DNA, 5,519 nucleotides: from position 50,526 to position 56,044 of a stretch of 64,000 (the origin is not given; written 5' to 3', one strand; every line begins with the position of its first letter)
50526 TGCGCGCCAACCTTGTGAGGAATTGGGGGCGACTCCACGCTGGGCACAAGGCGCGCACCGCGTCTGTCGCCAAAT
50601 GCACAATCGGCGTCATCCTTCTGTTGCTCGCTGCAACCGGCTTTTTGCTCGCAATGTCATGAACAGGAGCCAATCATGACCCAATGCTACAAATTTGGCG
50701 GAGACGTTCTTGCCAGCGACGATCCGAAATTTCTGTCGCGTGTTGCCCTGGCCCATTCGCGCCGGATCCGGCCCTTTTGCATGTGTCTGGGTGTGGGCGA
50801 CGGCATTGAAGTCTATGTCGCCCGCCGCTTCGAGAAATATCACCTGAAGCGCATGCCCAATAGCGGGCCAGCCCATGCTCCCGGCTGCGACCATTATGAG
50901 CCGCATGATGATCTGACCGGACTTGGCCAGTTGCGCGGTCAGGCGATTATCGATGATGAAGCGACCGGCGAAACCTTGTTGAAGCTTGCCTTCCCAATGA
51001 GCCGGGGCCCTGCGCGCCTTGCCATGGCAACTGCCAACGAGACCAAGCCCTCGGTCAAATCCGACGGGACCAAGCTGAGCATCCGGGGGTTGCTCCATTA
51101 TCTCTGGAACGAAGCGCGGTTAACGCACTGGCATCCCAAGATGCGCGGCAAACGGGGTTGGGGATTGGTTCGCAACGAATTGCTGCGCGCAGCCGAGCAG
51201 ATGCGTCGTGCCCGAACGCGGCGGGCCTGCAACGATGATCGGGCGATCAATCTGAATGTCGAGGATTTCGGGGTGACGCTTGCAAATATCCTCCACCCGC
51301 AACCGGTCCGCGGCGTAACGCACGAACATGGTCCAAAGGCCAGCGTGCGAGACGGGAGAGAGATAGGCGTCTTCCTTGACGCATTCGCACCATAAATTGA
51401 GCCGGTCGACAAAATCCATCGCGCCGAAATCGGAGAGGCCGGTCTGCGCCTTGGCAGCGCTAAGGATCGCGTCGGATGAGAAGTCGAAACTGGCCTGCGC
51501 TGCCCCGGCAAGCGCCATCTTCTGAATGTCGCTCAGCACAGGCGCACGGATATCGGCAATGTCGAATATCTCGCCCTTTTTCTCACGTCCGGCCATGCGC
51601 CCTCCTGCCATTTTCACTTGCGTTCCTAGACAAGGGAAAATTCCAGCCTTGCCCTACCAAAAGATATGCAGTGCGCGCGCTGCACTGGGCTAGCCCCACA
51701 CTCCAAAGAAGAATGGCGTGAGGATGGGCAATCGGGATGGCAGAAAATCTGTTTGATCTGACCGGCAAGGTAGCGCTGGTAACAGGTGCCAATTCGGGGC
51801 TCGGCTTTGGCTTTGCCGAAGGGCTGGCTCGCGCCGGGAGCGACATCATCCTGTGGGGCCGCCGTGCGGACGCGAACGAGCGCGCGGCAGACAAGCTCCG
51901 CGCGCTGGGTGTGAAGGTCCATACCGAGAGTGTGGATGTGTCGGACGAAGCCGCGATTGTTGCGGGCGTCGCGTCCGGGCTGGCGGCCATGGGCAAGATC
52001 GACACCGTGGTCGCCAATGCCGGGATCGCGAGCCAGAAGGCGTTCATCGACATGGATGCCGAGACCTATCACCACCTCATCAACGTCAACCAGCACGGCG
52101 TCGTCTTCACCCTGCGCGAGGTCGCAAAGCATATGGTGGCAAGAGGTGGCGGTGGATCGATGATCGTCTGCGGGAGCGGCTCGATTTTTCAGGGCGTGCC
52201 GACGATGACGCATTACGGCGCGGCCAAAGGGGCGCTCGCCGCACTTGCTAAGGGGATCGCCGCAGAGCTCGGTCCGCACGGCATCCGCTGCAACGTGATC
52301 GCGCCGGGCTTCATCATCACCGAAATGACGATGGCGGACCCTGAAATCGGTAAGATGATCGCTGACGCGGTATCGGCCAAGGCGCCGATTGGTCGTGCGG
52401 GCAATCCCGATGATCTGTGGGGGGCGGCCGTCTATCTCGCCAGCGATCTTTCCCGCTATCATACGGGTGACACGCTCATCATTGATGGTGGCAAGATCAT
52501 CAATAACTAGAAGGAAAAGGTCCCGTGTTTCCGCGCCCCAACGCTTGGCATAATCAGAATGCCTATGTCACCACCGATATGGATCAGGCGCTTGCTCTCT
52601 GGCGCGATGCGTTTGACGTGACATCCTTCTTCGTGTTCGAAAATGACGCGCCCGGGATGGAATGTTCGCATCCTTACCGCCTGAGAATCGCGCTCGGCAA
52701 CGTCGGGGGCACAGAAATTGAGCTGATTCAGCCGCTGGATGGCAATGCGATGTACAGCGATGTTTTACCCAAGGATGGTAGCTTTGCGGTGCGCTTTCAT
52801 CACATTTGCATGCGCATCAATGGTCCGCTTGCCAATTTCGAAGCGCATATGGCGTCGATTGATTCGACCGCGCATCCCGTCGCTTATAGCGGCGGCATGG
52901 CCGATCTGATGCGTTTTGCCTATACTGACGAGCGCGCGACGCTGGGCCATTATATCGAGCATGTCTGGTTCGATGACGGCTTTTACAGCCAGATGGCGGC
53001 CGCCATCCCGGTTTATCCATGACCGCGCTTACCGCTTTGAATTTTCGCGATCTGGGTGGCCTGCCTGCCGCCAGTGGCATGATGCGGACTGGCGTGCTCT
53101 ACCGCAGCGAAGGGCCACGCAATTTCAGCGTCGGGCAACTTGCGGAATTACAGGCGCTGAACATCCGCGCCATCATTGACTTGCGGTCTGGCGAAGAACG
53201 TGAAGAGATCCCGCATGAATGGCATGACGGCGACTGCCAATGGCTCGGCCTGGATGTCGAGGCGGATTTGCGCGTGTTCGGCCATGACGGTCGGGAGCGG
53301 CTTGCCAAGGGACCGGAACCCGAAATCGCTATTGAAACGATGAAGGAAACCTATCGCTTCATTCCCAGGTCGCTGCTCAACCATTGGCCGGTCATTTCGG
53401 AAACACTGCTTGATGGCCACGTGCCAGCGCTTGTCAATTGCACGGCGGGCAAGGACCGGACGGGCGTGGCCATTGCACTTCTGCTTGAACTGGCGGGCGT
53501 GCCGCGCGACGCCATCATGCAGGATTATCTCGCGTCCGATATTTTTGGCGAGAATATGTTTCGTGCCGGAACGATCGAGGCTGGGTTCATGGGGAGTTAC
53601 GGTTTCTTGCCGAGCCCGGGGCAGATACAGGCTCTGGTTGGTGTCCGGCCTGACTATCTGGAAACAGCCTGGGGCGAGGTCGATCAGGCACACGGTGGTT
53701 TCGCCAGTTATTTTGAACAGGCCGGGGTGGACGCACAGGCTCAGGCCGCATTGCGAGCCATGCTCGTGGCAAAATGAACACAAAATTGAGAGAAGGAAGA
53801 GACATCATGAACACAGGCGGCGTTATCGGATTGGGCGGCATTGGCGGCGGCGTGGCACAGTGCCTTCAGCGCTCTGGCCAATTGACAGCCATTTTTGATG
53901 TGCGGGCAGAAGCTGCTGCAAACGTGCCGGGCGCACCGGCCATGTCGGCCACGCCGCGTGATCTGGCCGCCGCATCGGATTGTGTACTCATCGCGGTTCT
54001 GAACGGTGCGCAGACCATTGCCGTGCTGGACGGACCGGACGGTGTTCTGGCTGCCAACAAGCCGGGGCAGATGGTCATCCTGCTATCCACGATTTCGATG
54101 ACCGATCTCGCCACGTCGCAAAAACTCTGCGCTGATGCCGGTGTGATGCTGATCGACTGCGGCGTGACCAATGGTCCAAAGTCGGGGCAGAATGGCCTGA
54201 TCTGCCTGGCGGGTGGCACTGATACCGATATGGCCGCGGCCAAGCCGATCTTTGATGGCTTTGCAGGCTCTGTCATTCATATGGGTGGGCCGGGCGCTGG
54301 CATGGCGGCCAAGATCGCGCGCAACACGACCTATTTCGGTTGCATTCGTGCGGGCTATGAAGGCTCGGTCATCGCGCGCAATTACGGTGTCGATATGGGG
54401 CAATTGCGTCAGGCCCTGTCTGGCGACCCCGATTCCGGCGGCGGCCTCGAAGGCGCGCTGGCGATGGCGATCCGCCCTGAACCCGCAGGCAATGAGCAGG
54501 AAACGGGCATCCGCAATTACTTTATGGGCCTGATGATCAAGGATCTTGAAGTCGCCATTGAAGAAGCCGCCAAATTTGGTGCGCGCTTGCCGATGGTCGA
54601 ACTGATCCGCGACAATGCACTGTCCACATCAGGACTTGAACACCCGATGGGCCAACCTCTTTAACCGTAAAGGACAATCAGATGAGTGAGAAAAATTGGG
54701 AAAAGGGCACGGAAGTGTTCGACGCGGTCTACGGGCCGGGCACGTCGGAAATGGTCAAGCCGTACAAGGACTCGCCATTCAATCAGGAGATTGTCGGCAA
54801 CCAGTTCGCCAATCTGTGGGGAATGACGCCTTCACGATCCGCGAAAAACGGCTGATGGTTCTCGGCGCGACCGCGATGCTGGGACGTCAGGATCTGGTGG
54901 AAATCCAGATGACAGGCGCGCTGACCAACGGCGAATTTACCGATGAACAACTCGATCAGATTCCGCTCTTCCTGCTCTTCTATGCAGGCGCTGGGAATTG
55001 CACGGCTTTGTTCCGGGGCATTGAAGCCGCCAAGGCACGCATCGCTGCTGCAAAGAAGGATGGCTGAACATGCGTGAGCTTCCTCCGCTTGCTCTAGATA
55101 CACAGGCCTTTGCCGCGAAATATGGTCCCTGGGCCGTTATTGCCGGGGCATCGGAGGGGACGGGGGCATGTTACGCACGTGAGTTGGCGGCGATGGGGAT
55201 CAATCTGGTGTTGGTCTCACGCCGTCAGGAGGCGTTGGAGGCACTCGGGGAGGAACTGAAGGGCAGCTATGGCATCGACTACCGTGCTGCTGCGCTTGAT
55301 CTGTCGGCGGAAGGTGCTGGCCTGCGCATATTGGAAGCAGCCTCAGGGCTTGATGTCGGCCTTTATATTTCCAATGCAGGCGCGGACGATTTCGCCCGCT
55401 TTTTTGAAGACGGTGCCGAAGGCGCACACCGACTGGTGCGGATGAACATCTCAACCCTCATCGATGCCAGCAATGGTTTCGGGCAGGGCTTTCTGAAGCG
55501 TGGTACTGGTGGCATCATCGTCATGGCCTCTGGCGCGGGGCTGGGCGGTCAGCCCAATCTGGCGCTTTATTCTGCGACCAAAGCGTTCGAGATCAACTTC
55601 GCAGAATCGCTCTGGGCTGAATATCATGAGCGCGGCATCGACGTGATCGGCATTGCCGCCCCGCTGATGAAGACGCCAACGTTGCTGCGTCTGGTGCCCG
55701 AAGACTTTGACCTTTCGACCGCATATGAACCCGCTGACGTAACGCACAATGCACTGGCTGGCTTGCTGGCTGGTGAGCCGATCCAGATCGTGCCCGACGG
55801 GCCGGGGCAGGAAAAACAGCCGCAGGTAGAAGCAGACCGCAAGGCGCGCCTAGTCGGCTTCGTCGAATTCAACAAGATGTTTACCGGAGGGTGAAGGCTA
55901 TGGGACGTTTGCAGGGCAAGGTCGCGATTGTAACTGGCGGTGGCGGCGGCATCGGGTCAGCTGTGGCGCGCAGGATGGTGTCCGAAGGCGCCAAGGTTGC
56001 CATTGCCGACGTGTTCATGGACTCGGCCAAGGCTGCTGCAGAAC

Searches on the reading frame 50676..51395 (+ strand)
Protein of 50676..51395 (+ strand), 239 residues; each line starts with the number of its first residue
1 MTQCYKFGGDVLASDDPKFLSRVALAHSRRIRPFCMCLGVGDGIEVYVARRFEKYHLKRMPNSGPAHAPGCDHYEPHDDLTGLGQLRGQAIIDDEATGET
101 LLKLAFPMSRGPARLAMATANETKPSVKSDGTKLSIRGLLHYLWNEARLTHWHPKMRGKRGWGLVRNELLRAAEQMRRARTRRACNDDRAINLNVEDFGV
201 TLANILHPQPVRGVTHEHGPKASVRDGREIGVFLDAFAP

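Call 16: search_protein_families(library=pfam, proteins=[window:50676-51395:+], max_evalue=0.001)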
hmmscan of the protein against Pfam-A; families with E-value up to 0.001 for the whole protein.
window:50676-51395:+ (239 aa): 1 family
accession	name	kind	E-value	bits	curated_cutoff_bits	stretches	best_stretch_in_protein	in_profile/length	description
PF06666.16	DUF1173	-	7.2e-67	226.3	25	1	5-177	1-171/386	Protein of unknown function (DUF1173)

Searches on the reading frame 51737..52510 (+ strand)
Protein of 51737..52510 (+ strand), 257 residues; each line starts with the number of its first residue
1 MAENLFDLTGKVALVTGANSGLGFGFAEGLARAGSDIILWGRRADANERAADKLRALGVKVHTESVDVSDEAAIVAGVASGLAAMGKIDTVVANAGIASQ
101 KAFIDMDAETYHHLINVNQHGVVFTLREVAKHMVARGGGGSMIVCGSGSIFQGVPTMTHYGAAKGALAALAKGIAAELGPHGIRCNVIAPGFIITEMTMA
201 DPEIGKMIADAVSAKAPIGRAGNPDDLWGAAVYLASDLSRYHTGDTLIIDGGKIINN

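Call 92: search_protein_families(library=pfam, proteins=[window:51737-52510:+], max_evalue=0.01)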
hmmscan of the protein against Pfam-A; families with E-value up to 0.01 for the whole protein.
window:51737-52510:+ (257 aa): 5 families
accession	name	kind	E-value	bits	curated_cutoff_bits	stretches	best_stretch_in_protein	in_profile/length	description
PF13561.12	adh_short_C2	-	4.1e-54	184.1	27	1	17-252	1-234/236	Enoyl-(Acyl carrier protein) reductase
PF00106.31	adh_short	-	1.9e-47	161.7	26.6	1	11-200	1-189/195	short chain dehydrogenase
PF08659.16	KR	-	1.9e-17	64.2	22.6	1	13-173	3-162/180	KR domain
PF23441.1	SDR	-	5.4e-09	36.2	27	1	10-253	7-255/258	SDR-like rossmann domain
PF01370.27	Epimerase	-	8.3e-05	22.6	20.9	1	13-195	1-177/240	NAD dependent epimerase/dehydratase family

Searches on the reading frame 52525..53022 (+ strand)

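Call 92: search_protein_families(library=pfam, proteins=[window:52525-53022:+], max_evalue=0.01)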
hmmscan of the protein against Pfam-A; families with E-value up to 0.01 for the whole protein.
window:52525-53022:+ (165 aa): 1 family
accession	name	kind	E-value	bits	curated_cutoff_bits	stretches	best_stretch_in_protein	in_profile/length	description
PF13669.12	Glyoxalase_4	-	1e-07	32.6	27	1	11-120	2-94/109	Glyoxalase/Bleomycin resistance protein/Dioxygenase superfamily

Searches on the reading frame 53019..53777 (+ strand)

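Call 92: search_protein_families(library=pfam, proteins=[window:53019-53777:+], max_evalue=0.01)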
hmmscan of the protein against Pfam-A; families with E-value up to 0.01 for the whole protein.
window:53019-53777:+ (252 aa): 4 families
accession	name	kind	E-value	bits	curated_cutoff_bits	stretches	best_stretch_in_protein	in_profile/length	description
PF13350.11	Y_phosphatase3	-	4e-53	181.3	22.2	1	5-250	5-239/240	Tyrosine phosphatase family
PF22784.1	PTP-SAK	-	8.7e-06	26.3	27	0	132-163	85-116/153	Swiss Army Knife protein, DSP-PTPase phosphatase domain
PF22785.1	Tc-R-P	-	0.0013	19.6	27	0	127-156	72-101/106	Polymorphic toxin system, DSP-PTPase phosphatase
PF03162.18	Y_phosphatase2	-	0.0063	16.6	27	0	130-171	86-128/165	Tyrosine phosphatase family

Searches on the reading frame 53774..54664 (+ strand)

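Call 92: search_protein_families(library=pfam, proteins=[window:53774-54664:+], max_evalue=0.01)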
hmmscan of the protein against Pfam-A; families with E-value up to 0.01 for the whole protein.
window:53774-54664:+ (296 aa): 3 families
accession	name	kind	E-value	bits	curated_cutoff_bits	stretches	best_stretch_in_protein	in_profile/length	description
PF03446.21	NAD_binding_2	-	3.8e-24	85.9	21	1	16-171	3-161/161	NAD binding domain of 6-phosphogluconate dehydrogenase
PF14833.11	NAD_binding_11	-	7.5e-09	36.3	30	1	174-279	1-99/122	NAD-binding of NADP-dependent 3-hydroxyisobutyrate dehydrogenase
PF02826.25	2-Hacid_dh_C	-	0.00014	21.7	25.1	1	14-102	38-124/178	D-isomer specific 2-hydroxyacid dehydrogenase, NAD binding domain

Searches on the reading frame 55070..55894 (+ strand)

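Call 92: search_protein_families(library=pfam, proteins=[window:55070-55894:+], max_evalue=0.01)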
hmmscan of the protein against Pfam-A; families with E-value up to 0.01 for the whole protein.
window:55070-55894:+ (274 aa): 3 families
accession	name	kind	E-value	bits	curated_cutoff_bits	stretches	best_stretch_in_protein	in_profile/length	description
PF00106.31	adh_short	-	8.5e-28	97.6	26.6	1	21-205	2-187/195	short chain dehydrogenase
PF13561.12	adh_short_C2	-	1.9e-13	51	27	1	26-204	1-180/236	Enoyl-(Acyl carrier protein) reductase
PF08659.16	KR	-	1.5e-05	25.4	22.6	1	23-197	4-175/180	KR domain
